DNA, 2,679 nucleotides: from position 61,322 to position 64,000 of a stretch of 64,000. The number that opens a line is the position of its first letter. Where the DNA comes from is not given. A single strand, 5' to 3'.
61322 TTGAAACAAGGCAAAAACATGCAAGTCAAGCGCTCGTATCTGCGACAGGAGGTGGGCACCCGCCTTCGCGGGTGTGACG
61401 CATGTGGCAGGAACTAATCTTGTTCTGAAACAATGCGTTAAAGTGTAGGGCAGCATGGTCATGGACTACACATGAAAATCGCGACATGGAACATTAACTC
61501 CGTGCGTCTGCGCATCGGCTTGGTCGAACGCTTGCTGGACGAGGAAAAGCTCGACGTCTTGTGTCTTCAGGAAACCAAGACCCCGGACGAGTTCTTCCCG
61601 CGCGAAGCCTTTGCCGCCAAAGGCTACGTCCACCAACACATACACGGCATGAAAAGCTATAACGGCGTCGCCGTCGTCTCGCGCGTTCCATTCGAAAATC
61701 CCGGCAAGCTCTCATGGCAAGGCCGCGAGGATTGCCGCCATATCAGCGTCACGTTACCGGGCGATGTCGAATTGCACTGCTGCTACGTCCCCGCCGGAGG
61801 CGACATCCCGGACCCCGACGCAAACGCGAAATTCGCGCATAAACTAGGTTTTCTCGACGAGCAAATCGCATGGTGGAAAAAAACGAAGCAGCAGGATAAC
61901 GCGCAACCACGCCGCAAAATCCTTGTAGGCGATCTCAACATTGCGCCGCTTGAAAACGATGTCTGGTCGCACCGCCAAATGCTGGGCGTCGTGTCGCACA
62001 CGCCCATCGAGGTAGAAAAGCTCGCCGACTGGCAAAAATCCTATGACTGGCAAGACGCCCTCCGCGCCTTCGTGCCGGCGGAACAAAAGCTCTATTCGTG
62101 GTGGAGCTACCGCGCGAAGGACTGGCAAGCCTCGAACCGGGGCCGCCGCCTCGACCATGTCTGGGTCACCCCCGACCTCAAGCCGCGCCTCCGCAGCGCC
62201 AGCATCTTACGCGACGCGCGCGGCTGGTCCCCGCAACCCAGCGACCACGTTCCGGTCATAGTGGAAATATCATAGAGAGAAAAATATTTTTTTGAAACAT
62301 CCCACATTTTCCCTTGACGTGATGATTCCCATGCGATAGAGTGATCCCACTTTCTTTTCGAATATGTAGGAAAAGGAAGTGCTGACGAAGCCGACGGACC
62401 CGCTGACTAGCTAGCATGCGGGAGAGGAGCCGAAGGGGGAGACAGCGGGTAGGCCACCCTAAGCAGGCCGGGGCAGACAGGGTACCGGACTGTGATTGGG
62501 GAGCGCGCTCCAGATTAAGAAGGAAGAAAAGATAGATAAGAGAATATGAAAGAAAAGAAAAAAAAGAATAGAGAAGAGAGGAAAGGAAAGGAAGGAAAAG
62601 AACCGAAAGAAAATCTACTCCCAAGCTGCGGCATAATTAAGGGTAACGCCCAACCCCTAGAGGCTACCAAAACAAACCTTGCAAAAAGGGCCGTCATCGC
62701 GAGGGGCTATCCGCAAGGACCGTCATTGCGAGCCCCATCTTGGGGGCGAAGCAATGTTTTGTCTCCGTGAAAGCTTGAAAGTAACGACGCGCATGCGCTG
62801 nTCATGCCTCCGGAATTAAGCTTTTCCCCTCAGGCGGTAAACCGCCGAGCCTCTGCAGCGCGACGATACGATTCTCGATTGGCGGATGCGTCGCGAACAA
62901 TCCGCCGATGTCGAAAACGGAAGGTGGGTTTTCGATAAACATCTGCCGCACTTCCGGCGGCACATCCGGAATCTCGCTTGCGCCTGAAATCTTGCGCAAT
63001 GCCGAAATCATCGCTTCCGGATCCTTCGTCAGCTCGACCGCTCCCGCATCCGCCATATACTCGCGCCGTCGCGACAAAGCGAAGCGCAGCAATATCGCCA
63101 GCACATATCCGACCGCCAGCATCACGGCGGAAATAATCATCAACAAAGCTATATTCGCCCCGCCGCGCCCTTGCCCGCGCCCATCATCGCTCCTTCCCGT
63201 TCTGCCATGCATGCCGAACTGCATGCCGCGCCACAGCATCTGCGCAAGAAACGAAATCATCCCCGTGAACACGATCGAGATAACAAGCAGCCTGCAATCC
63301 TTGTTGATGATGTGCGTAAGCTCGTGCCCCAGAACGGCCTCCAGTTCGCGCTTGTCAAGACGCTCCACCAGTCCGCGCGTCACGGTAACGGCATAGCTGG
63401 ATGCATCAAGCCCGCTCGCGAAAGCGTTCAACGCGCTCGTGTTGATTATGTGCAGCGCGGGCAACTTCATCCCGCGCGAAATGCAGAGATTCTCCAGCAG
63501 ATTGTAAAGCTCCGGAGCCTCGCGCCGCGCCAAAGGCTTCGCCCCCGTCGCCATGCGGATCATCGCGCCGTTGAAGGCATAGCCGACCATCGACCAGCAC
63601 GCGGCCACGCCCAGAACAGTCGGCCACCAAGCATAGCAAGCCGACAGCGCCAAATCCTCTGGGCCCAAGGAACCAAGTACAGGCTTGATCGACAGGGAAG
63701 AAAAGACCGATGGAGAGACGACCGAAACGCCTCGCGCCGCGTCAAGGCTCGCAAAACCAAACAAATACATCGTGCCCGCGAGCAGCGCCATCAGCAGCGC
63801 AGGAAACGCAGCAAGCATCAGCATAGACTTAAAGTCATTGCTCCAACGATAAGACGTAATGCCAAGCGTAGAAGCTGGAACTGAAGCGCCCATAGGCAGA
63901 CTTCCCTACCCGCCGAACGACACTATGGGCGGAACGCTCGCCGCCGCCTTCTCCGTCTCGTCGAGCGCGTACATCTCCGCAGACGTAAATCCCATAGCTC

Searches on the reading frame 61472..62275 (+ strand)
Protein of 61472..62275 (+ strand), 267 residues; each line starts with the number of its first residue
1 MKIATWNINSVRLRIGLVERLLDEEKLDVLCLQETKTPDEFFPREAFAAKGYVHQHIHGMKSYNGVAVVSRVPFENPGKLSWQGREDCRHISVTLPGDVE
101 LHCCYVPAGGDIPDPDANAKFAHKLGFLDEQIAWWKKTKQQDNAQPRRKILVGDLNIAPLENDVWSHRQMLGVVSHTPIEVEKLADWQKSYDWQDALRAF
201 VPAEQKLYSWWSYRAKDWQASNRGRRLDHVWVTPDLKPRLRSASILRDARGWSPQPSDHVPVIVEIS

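Call 18: find_encoding_contigs(protein=window:61472-62275:+, flank=3000, max_places=10)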
Protein window:61472-62275:+ (267 aa): 1 contig read that carries it; 1 place shown.
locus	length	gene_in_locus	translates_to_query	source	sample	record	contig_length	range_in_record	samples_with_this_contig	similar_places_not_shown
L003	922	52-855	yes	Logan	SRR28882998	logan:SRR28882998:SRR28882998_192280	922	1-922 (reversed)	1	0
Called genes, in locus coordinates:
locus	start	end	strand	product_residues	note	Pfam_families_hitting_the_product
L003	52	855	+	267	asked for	PF03372:Exo_endo_phos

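Call 19: find_homologous_proteins(query=window:61472-62275:+, max_evalue=1e-60)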
Query window:61472-62275:+ (267 aa): 7959 proteins with E <= 1e-60 among 8000 candidates; the best 120 are listed.
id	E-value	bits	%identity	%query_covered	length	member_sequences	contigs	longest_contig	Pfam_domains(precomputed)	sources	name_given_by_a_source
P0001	2.4e-184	629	100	100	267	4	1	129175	PF03372.30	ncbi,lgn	ncbi:MAG: exodeoxyribonuclease III [Bdellovibrionales bacterium]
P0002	2.9e-147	508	77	100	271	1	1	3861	PF03372.30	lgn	-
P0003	2.7e-136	472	74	100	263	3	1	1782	PF03372.30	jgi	jgi:exodeoxyribonuclease III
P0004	3.5e-134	465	73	100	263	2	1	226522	PF03372.30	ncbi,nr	ncbi:MAG: exodeoxyribonuclease III [Alphaproteobacteria bacterium]|nr:exodeoxyribonuclease III [Alph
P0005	4.6e-134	464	72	100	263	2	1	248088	PF03372.30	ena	-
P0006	2.0e-133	462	72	100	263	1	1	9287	PF03372.30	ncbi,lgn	ncbi:MAG: exodeoxyribonuclease III [Bdellovibrionales bacterium]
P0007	2.9e-133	462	73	100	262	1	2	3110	PF03372.30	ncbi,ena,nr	ncbi:MAG TPA: exodeoxyribonuclease III [Alphaproteobacteria bacterium]|nr:exodeoxyribonuclease III [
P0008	1.1e-132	460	72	100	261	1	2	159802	PF03372.30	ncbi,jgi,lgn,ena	jgi:exodeoxyribonuclease-3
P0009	2.5e-132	459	73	100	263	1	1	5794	PF03372.30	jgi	jgi:exodeoxyribonuclease-3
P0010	9.3e-132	457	73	100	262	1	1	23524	PF03372.30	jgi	jgi:exodeoxyribonuclease-3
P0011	3.2e-131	455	71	100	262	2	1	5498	PF03372.30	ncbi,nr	ncbi:MAG TPA: exodeoxyribonuclease III [Alphaproteobacteria bacterium]|nr:exodeoxyribonuclease III [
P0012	3.4e-131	455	73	100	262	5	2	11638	PF03372.30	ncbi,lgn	ncbi:MAG: exodeoxyribonuclease III [Alphaproteobacteria bacterium]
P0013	4.2e-131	455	72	100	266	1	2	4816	PF03372.30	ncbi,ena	-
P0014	4.7e-131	454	72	100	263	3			PF03372.30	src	-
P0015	5.8e-131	454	72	100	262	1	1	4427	PF03372.30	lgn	-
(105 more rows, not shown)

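Call 20: find_encoding_contigs(protein=P0002, flank=3000, max_places=3)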
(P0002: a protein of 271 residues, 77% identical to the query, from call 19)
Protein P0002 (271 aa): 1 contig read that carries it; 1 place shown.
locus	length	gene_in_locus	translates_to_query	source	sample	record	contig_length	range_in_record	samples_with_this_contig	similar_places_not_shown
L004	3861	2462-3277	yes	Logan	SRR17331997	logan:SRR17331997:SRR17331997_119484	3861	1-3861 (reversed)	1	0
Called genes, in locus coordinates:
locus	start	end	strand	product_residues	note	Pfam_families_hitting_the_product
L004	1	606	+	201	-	?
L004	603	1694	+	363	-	PF03739:LptF_LptG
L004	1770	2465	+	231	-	PF03548:LolA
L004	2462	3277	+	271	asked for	PF03372:Exo_endo_phos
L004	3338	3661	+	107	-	PF03091:CutA1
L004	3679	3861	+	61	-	?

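Call 21: find_encoding_contigs(protein=P0004, flank=3000, max_places=3)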
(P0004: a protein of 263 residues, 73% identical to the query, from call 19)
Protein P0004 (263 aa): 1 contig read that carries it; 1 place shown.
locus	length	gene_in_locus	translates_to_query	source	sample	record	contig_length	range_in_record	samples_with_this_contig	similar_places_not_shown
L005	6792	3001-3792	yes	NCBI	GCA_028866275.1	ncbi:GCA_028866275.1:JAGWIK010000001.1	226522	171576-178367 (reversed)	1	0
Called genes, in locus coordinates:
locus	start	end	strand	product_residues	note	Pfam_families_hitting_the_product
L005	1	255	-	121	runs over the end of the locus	PF11162:DUF2946 (weak)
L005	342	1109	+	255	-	PF13489:Methyltransf_23 (weak), PF08241:Methyltransf_11, PF08242:Methyltransf_12 (weak), PF13649:Methyltransf_25 (weak)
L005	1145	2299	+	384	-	PF13426:PAS_9 (weak), PF00512:HisKA, PF02518:HATPase_c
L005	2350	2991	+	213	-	PF03548:LolA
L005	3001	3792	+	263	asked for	PF03372:Exo_endo_phos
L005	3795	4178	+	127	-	-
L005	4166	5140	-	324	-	PF01073:3Beta_HSD (weak), PF01370:Epimerase, PF02719:Polysacc_synt_2, PF04321:RmlD_sub_bind, PF16363:GDP_Man_Dehyd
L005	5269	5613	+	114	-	-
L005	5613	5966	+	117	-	-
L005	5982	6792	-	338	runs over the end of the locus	PF00044:Gp_dh_N, PF02800:Gp_dh_C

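Call 22: find_encoding_contigs(protein=P0006, flank=3000, max_places=3)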
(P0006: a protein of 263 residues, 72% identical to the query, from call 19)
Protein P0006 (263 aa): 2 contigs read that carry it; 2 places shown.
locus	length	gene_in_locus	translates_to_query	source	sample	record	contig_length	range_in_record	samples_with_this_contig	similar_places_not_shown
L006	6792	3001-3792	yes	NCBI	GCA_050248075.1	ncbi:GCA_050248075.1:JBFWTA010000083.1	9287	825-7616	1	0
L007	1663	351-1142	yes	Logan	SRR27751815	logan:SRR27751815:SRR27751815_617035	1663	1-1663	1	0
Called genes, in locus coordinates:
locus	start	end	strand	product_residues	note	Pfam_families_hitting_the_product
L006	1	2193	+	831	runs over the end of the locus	PF13491:FtsK_4TM, PF17854:FtsK_alpha, PF01580:FtsK_SpoIIIE, PF09397:FtsK_gamma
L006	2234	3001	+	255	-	PF03548:LolA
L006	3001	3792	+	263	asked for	PF03372:Exo_endo_phos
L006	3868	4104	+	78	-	PF09527:ATPase_gene1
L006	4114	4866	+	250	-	PF00119:ATP-synt_A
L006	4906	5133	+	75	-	PF00137:ATP-synt_C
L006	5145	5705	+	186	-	PF02326:YMF19, PF28006:HpsJ (faint), PF00430:ATP-synt_B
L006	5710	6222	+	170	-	PF00430:ATP-synt_B, PF05405:Mt_ATP-synt_B (weak)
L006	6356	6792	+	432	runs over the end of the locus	PF04140:ICMT (weak)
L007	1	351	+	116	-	?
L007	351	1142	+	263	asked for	PF03372:Exo_endo_phos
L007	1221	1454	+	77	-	PF09527:ATPase_gene1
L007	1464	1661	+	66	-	?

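Call 57: find_encoding_contigs(protein=P0003, flank=3000, max_places=5)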
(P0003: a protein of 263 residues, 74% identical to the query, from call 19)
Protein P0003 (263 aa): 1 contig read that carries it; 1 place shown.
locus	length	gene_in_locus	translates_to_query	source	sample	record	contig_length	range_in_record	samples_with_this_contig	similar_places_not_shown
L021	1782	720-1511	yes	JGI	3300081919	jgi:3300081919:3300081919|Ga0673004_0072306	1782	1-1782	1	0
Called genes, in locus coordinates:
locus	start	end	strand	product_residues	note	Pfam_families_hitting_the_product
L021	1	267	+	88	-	?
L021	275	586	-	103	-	-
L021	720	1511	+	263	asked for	PF03372:Exo_endo_phos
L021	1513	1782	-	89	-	?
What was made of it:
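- Tried and rejected: Synteny downstream of xthA in five relatives showed no RNA (calls 20-22, 57).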

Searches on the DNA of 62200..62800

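Call 7: search_rna_families(source=window, start=62200, end=62800, threshold=evalue, max_evalue=10, show_alignments=3)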
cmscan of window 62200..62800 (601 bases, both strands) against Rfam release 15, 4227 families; matches with E-value up to 10: 4.
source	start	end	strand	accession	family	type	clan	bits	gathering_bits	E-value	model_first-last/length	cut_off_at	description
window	62309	62372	+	RF00281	SNORD47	Gene; snRNA; snoRNA; CD-box;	-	16.8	50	3.2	1-77/77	no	Small nucleolar RNA SNORD47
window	62384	62436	+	RF01276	sR53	Gene; snRNA; snoRNA; CD-box;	-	16.1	49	0.28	1-60/60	no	Small nucleolar RNA sR53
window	62747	62798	+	RF01121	sR38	Gene; snRNA; snoRNA; CD-box;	-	13.1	50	1.6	1-59/59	no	Small nucleolar RNA sR38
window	62314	62361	+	RF01290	SNORD10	Gene; snRNA; snoRNA; CD-box;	-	12.7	37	3.5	1-139/139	no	Small nucleolar RNA SNORD10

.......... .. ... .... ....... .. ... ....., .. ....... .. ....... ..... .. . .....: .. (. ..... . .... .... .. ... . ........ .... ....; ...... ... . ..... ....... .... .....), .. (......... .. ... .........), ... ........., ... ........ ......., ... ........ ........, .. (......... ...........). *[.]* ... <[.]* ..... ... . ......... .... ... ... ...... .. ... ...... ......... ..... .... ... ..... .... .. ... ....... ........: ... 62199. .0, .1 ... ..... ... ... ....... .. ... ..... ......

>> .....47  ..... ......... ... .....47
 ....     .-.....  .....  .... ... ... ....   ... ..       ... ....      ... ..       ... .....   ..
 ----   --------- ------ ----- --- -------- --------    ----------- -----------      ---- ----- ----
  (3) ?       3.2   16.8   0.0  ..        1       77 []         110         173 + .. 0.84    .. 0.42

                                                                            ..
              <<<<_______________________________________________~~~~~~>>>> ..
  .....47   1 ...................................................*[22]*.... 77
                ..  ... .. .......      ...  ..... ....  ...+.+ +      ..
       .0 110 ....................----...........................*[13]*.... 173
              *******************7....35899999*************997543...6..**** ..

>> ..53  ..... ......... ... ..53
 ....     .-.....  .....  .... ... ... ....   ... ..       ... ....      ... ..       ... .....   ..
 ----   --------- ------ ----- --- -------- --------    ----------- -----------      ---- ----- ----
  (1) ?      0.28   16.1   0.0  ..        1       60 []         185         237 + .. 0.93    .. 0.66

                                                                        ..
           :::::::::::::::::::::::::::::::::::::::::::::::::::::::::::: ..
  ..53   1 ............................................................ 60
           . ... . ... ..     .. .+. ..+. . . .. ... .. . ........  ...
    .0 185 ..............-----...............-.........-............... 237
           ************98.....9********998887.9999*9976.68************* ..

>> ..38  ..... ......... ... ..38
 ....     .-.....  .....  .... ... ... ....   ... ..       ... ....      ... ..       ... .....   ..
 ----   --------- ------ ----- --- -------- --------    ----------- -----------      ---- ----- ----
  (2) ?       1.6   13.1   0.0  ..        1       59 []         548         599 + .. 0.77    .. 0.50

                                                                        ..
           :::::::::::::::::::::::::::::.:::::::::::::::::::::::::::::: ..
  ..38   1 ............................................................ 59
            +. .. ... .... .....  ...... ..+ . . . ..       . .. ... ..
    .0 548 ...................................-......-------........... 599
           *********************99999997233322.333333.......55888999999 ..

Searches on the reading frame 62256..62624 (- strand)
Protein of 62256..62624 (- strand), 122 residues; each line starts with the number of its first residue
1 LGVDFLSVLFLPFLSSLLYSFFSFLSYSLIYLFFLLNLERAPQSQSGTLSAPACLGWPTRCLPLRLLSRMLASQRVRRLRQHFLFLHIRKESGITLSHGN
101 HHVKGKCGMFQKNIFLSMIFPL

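Call 90: search_protein_representatives(protein=window:62256-62624:-)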
Query: 122 residues. Proteins with E-value up to 0.001 (for the whole library): 0; up to 1e-10: 0; up to 1e-30: 0. The best 0 are listed.

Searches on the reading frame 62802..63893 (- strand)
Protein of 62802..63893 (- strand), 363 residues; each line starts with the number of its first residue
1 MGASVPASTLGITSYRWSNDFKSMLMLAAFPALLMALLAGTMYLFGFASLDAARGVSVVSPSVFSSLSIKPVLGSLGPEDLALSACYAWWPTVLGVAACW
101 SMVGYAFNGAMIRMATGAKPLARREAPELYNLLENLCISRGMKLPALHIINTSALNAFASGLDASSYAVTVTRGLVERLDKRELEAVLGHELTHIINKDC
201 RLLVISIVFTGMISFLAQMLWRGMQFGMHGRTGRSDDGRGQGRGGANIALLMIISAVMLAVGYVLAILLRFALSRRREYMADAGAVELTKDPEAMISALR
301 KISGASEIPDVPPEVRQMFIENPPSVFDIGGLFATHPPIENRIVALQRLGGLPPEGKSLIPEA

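Call 34: search_protein_families(library=pfam, proteins=[window:62802-63893:-], max_evalue=0.001)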
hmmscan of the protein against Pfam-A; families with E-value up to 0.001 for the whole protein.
window:62802-63893:- (363 aa): 1 family
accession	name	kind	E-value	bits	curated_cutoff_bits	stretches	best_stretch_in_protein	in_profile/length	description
PF01435.24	Peptidase_M48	-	4e-31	108.7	20.3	1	125-348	3-184/186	Peptidase family M48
